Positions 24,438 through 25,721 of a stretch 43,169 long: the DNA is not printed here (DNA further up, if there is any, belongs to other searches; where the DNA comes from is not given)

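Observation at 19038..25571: Four same-strand copies or remnants of one GtrB/Dpm1-type GT2 gene, interleaved with toxin-antitoxin cassettes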

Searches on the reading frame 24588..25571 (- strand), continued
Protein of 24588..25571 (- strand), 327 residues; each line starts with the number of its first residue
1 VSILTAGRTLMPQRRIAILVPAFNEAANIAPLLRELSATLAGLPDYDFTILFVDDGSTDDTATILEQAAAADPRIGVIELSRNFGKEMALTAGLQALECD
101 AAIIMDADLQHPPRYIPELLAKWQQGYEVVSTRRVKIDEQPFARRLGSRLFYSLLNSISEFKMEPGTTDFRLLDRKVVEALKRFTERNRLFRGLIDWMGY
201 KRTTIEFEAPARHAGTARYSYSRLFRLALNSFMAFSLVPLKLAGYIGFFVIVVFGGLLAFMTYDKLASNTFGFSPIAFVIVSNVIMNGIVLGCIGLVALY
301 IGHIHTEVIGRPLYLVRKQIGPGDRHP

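Call 63: find_homologous_proteins(query=window:24588-25571:-, max_evalue=1e-60)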
Query window:24588-25571:- (327 aa): 2998 proteins with E <= 1e-60 among 8000 candidates; the best 120 are listed.
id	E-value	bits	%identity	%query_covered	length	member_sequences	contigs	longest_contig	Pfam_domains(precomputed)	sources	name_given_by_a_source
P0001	3.0e-194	662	94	96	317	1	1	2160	PF13641.13,PF00535.33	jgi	jgi:glycosyltransferase involved in cell wall biosynthesis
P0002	5.5e-194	661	94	96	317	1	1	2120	PF13641.13,PF00535.33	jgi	jgi:glycosyltransferase involved in cell wall biosynthesis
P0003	1.9e-192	656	93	96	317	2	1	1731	PF13641.13,PF00535.33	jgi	jgi:glycosyltransferase involved in cell wall biosynthesis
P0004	1.2e-184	631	89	96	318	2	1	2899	PF13641.13,PF00535.33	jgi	jgi:dolichol-phosphate mannosyltransferase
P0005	1.9e-184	630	90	95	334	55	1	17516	PF13641.13,PF00535.33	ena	-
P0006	2.9e-184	630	88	97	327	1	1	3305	PF13641.13,PF00535.33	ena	-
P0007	9.8e-184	628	89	96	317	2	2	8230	PF13641.13,PF00535.33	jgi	jgi:glycosyltransferase involved in cell wall biosynthesis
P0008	2.8e-181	620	86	97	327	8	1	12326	PF13641.13,PF00535.33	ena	-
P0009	2.1e-178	610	87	95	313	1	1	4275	PF13641.13,PF00535.33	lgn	-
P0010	7.5e-177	605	84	96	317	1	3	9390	PF00535.33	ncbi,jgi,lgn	jgi:glycosyltransferase involved in cell wall biosynthesis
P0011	2.4e-175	600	87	93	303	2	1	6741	PF13641.13,PF00535.33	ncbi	ncbi:MAG: glycosyltransferase family 2 protein, partial [Planctomycetia bacterium]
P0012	5.4e-175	599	87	96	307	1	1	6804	PF13641.13,PF00535.33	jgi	jgi:glycosyltransferase involved in cell wall biosynthesis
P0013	1.8e-171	587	86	94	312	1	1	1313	PF00535.33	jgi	jgi:glycosyltransferase involved in cell wall biosynthesis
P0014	5.6e-171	586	85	94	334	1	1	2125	PF13641.13,PF00535.33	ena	-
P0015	1.6e-170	584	85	94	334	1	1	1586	PF13641.13,PF00535.33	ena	-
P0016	7.9e-168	576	83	94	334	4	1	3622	PF13641.13,PF00535.33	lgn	-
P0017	2.0e-167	574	84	94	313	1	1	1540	PF00535.33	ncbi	ncbi:MAG: glycosyltransferase family 2 protein, partial [Planctomycetia bacterium]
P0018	5.1e-167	573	82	95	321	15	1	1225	PF13641.13,PF00535.33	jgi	jgi:glycosyltransferase involved in cell wall biosynthesis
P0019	4.6e-166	570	82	94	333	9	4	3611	PF13641.13,PF00535.33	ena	-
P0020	1.9e-164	564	81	94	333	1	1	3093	PF13641.13,PF00535.33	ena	-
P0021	2.0e-164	564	81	94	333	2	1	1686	PF13641.13,PF00535.33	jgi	jgi:dolichol-phosphate mannosyltransferase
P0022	4.5e-164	563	81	94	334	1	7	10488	PF00535.33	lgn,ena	-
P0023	1.5e-163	562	81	94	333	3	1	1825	PF13641.13,PF00535.33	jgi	-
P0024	6.1e-163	559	78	96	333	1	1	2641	PF13641.13,PF00535.33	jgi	-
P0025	6.2e-163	559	80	95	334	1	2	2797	PF13641.13,PF00535.33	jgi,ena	-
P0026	2.3e-162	558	78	95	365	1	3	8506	PF13641.13,PF00535.33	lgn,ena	-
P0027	5.2e-157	540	76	95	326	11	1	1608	PF13641.13,PF00535.33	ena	-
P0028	4.5e-156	537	76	95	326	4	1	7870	PF13641.13,PF00535.33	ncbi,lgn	ncbi:MAG: glycosyltransferase family 2 protein [Pirellulales bacterium]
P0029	1.3e-149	516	72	94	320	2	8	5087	PF13641.13,PF00535.33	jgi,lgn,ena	-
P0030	2.2e-149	515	73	95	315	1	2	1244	PF00535.33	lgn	-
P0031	2.3e-149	515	72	95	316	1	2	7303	PF00535.33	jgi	jgi:dolichol-phosphate mannosyltransferase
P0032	5.2e-149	514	71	94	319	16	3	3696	PF13641.13,PF00535.33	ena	-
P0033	7.8e-149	513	72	94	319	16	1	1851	PF13641.13,PF00535.33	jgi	jgi:dolichol-phosphate mannosyltransferase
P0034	1.1e-148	513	72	95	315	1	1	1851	PF00535.33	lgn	-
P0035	1.2e-148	512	72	95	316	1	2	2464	PF00535.33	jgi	jgi:dolichol-phosphate mannosyltransferase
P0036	1.5e-148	512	72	94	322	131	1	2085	PF00535.33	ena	-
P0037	3.0e-148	511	72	95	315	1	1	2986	PF00535.33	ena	-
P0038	3.0e-148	511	72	95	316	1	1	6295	PF00535.33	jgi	jgi:dolichol-phosphate mannosyltransferase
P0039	4.5e-148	511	72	95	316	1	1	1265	PF00535.33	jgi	jgi:dolichol-phosphate mannosyltransferase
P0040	7.8e-148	510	72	95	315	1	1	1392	PF00535.33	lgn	-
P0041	1.1e-147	509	72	95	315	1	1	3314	PF00535.33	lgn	-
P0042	1.2e-147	509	72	95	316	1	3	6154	PF00535.33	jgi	jgi:dolichol-phosphate mannosyltransferase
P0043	1.5e-147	509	72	94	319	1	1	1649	PF13641.13,PF00535.33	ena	-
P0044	2.8e-147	508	72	95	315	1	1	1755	PF00535.33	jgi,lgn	jgi:dolichol-phosphate mannosyltransferase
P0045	2.6e-146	505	71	95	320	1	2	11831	PF13641.13,PF00535.33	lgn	-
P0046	4.0e-146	504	71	94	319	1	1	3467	PF13641.13,PF00535.33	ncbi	-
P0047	4.9e-146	504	72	95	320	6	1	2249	PF00535.33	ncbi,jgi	jgi:glycosyltransferase involved in cell wall biosynthesis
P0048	2.9e-144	498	70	96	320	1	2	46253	PF00535.33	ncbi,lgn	-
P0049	4.8e-144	497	70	97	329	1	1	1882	PF13641.13,PF00535.33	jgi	jgi:dolichol-phosphate mannosyltransferase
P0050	1.1e-143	496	70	96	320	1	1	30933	PF00535.33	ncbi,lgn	-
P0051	1.6e-143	496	71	95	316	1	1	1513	PF00535.33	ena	-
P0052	5.4e-143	494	70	95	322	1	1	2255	PF13641.13,PF00535.33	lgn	-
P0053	2.6e-142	492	70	95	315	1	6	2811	PF00535.33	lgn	-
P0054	6.7e-142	490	72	92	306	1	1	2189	PF00535.33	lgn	-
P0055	3.6e-140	485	69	96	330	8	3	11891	PF00535.33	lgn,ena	-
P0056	2.9e-138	478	69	95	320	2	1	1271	PF00535.33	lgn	-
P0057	5.0e-138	478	68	97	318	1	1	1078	PF13641.13,PF00535.33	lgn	-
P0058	1.3e-137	476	68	96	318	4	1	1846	PF00535.33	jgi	jgi:dolichol-phosphate mannosyltransferase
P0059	1.6e-137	476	68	96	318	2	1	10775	PF00535.33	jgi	jgi:glycosyltransferase involved in cell wall biosynthesis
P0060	6.7e-136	471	67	95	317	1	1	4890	PF13641.13,PF00535.33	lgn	-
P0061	7.5e-136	471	66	95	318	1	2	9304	PF13641.13,PF00535.33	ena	-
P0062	3.6e-135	468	66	95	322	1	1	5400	PF13641.13,PF00535.33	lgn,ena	-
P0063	6.2e-135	467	66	95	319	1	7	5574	PF00535.33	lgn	-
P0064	7.6e-135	467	66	95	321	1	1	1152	PF00535.33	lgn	-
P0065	7.9e-130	451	63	95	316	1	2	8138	PF00535.33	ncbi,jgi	jgi:glycosyltransferase involved in cell wall biosynthesis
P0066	2.7e-129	449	64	95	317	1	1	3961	PF13641.13,PF00535.33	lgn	-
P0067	3.6e-129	449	64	95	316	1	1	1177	PF00535.33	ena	-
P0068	5.6e-129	448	63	95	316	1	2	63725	PF00535.33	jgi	jgi:dolichol-phosphate mannosyltransferase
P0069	9.5e-129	447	63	95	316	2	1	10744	PF00535.33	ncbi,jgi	jgi:glycosyltransferase involved in cell wall biosynthesis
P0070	1.1e-128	447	63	95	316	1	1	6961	PF00535.33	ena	-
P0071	7.4e-128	444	63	95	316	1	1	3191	PF00535.33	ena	-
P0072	2.0e-127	443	63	96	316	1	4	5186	PF00535.33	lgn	-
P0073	4.4e-127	442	63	94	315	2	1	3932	PF00535.33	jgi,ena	jgi:dolichol-phosphate mannosyltransferase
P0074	8.3e-127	441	76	79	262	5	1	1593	PF00535.33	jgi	jgi:dolichol-phosphate mannosyltransferase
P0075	1.6e-126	440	63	94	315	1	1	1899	PF00535.33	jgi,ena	jgi:dolichol-phosphate mannosyltransferase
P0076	1.7e-126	440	63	94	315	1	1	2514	PF00535.33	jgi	jgi:dolichol-phosphate mannosyltransferase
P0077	1.8e-126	440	62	97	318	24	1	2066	PF00535.33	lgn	-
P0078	5.8e-126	438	62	94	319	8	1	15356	PF00535.33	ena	-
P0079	1.1e-125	437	62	94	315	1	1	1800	PF00535.33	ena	-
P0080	5.6e-120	418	83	69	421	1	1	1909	PF02826.26,PF00535.33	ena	-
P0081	1.2e-119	417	60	95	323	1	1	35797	PF13641.13,PF00535.33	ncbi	-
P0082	4.5e-115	402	56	96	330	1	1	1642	PF13641.13,PF00535.33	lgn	-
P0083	2.6e-113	396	57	96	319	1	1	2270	PF00535.33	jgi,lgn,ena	-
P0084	2.1e-112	394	54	96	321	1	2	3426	PF10111.15,PF13641.13,PF00535.33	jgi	jgi:dolichol-phosphate mannosyltransferase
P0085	1.7e-109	384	55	94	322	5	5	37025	PF00535.33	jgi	-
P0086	6.4e-109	382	63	83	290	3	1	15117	PF00535.33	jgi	jgi:dolichol-phosphate mannosyltransferase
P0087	7.5e-109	382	55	94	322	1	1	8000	PF00535.33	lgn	-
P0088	2.5e-108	380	53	97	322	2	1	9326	PF10111.15,PF13641.13,PF00535.33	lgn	-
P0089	6.1e-108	379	56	95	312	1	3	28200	PF10111.15,PF13641.13,PF00535.33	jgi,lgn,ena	-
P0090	9.2e-108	378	54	94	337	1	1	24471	PF13641.13,PF00535.33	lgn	-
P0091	9.8e-108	378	56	94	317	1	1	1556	PF10111.15,PF13641.13,PF00535.33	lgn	-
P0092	1.5e-107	378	53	95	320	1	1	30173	PF13641.13,PF00535.33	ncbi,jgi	jgi:glycosyltransferase involved in cell wall biosynthesis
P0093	1.5e-107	377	55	94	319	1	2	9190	PF10111.15,PF13641.13,PF00535.33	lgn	-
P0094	6.6e-107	375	55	93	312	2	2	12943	PF00535.33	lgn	-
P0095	1.5e-106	374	56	94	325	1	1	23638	PF00535.33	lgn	-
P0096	1.7e-106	374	53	97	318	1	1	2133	PF00535.33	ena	-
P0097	4.1e-106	373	54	96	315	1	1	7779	PF10111.15,PF00535.33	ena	-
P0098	4.5e-106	373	92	58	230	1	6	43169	PF00535.33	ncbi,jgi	jgi:polyisoprenyl-phosphate glycosyltransferase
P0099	5.2e-106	372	53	95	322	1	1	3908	PF10111.15,PF13641.13,PF00535.33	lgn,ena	-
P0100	1.0e-105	372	54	94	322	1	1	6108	PF00535.33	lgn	-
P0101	2.2e-105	370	52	95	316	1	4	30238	PF13641.13,PF00535.33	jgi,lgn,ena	-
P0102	2.2e-105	370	52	95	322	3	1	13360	PF00535.33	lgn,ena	-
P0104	4.7e-105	369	53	97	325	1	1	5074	PF00535.33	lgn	-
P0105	9.7e-105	368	53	95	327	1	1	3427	PF00535.33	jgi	jgi:polyisoprenyl-phosphate glycosyltransferase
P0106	1.2e-104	368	52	96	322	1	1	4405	PF10111.15,PF00535.33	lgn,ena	-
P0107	1.7e-104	367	54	95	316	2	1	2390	PF10111.15,PF13641.13,PF00535.33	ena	-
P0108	5.6e-104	366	53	96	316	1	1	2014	PF00535.33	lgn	-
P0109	2.3e-103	364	54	91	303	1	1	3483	PF00535.33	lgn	-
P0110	1.3e-102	361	53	95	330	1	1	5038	PF13641.13,PF00535.33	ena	-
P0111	5.6e-102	359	54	95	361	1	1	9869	PF00535.33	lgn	-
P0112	6.7e-102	359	51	95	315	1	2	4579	PF00535.33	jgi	-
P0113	1.1e-101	358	53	94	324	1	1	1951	PF10111.15,PF13641.13,PF00535.33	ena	-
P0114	6.6e-101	356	50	94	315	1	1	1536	PF13641.13,PF00535.33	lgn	-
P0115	9.4e-101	355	53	94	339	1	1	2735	PF00535.33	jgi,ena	-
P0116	2.4e-100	354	54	94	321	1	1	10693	PF00535.33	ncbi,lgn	-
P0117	4.0e-100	353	51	93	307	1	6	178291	PF13641.13,PF00535.33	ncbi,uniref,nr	ncbi:glycosyltransferase family 2 protein [Vibrio cholerae]|uniref:glycosyltransferase family 2 prot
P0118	4.4e-100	353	52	91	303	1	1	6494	PF00535.33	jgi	jgi:dolichol-phosphate mannosyltransferase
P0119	5.6e-100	353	52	92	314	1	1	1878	PF00535.33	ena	-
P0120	5.9e-100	353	54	88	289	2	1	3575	PF00535.33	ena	-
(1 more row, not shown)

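Call 64: find_encoding_contigs(protein=P0005, flank=10000, max_places=4)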
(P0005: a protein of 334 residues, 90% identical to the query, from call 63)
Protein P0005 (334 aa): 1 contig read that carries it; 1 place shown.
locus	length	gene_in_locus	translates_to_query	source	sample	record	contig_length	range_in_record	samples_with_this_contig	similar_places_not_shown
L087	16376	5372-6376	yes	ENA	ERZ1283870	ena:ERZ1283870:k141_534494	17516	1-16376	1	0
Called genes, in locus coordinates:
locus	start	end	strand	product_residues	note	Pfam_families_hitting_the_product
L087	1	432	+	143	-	?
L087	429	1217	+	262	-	PF05050:Methyltransf_21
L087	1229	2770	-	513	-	PF02310:B12-binding (weak), PF04055:Radical_SAM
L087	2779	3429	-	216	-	PF00970:FAD_binding_6, PF00175:NAD_binding_1 (faint)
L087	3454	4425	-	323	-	PF00535:Glycos_transf_2, PF10111:Glyco_tranf_2_2 (faint), PF13641:Glyco_tranf_2_3 (weak), PF13632:Glyco_trans_2_3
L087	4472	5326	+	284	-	PF00535:Glycos_transf_2, PF10111:Glyco_tranf_2_2 (faint), PF13641:Glyco_tranf_2_3 (weak)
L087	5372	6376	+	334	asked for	PF00535:Glycos_transf_2, PF13641:Glyco_tranf_2_3 (weak)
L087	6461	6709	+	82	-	PF13711:DUF4160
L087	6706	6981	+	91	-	PF10387:DUF2442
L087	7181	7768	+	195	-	PF02357:NusG (weak)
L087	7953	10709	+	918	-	PF13414:TPR_11 (faint), PF00515:TPR_1 (weak), PF07719:TPR_2 (weak), PF13181:TPR_8 (faint), PF13371:TPR_9 (faint), PF13432:TPR_16 (weak), PF07583:PSCyt2, PF07587:PSD1, +1 more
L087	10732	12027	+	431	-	PF07394:DUF1501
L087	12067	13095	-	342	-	-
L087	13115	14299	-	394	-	-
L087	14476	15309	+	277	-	PF03099:BPL_LplA_LipB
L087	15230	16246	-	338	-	PF01728:FtsJ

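Call 65: find_encoding_contigs(protein=P0007, flank=10000, max_places=4)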
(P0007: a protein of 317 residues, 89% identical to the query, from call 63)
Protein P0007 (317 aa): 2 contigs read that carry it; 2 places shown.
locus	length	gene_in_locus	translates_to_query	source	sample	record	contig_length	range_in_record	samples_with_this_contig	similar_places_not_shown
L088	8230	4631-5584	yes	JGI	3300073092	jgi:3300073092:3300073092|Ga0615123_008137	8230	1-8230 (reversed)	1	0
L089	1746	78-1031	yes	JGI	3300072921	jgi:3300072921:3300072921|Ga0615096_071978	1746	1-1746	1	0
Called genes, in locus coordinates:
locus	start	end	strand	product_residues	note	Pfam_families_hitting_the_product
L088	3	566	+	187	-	?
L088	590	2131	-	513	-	PF02310:B12-binding (faint), PF04055:Radical_SAM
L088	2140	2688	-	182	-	PF00175:NAD_binding_1 (weak)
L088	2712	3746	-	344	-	PF00535:Glycos_transf_2 (weak), PF10111:Glyco_tranf_2_2 (faint), PF13641:Glyco_tranf_2_3 (faint), PF13632:Glyco_trans_2_3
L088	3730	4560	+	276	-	PF00535:Glycos_transf_2, PF10111:Glyco_tranf_2_2 (faint), PF13641:Glyco_tranf_2_3 (weak)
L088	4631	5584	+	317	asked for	PF00535:Glycos_transf_2, PF13641:Glyco_tranf_2_3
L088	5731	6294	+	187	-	PF02357:NusG (weak)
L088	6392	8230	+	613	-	?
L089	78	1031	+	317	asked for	PF00535:Glycos_transf_2, PF13641:Glyco_tranf_2_3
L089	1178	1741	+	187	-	PF02357:NusG (weak)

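Call 66: find_encoding_contigs(protein=P0001, flank=10000, max_places=4)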
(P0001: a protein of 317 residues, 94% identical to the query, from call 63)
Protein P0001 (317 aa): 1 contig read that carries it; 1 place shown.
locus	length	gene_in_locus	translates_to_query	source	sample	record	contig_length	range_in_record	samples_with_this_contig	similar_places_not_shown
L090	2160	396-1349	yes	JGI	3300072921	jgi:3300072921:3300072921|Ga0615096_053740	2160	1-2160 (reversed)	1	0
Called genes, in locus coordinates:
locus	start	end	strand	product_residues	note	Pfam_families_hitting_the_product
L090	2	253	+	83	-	?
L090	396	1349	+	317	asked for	PF00535:Glycos_transf_2, PF13641:Glyco_tranf_2_3 (weak)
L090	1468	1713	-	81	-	PF10387:DUF2442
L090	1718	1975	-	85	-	PF13711:DUF4160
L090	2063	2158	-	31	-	?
